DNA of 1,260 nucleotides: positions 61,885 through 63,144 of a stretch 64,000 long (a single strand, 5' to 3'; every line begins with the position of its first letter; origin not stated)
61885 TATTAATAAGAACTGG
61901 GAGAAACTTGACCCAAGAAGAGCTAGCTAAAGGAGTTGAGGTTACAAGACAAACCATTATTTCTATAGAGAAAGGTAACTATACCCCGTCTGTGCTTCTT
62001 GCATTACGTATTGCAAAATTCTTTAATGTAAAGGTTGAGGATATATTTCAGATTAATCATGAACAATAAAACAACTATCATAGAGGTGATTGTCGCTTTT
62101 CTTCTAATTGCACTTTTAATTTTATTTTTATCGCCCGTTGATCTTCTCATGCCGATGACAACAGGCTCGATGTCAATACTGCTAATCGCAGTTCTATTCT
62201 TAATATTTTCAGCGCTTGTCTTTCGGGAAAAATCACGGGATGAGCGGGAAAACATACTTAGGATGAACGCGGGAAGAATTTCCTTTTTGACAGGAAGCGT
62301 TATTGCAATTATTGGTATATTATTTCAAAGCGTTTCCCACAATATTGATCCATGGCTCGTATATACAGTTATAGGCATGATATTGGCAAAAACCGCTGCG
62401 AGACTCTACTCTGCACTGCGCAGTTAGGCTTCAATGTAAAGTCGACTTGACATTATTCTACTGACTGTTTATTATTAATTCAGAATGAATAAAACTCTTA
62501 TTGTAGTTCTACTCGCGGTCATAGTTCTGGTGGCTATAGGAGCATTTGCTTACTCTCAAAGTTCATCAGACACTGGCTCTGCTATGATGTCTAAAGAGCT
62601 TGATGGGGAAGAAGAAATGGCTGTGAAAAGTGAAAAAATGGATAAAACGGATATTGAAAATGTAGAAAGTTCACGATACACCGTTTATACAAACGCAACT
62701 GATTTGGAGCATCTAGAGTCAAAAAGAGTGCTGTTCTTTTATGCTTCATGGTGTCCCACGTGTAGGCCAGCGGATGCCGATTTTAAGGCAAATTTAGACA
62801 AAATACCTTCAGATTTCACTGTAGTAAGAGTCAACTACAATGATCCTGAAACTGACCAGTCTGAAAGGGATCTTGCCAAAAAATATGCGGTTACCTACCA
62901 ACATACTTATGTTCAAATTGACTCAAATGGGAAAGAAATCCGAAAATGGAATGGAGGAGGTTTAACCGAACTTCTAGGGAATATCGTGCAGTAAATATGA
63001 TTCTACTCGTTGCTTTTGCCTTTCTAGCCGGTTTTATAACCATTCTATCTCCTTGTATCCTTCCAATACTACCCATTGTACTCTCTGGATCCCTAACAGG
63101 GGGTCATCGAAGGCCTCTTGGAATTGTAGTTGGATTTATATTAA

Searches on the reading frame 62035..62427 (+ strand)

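Call 46: search_protein_families(library=pfam, proteins=[window:62035-62427:+], max_evalue=0.01)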
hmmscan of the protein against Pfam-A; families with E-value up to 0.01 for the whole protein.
window:62035-62427:+ (130 aa): 1 family
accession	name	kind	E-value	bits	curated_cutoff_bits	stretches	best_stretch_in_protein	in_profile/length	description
PF13858.11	DUF4199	-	0.00072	20.5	32.3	1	20-122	6-110/165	Protein of unknown function (DUF4199)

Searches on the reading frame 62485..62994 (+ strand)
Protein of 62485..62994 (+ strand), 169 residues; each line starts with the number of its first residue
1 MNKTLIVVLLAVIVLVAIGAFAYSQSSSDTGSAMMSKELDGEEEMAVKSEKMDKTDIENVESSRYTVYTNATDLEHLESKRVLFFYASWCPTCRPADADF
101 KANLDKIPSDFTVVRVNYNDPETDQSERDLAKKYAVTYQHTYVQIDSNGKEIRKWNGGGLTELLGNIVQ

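Call 46: search_protein_families(library=pfam, proteins=[window:62485-62994:+], max_evalue=0.01)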
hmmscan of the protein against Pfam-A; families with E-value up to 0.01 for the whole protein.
window:62485-62994:+ (169 aa): 7 families
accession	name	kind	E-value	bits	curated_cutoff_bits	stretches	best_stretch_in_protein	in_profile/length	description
PF08534.16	Redoxin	-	3.3e-06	27.4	26.6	1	67-134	16-84/148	Redoxin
PF00085.26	Thioredoxin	-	3.6e-06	27.4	23.5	1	75-158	15-91/103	Thioredoxin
PF00578.27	AhpC-TSA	-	6.3e-06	26.6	26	1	74-138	20-84/124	AhpC/TSA family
PF13098.12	Thioredoxin_2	-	0.00014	22.6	27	1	80-157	7-93/104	Thioredoxin-like domain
PF18882.5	DUF5647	-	0.0045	17.2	27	1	104-149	24-70/79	Family of unknown function (DUF5647)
PF06110.17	TXD17-like_Trx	-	0.0048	17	23.1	1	87-124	35-72/119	Thioredoxin domain-containing protein 17-like, thioredoxin domain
PF13905.12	Thioredoxin_8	-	0.0053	17.5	27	0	82-123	5-48/94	Thioredoxin-like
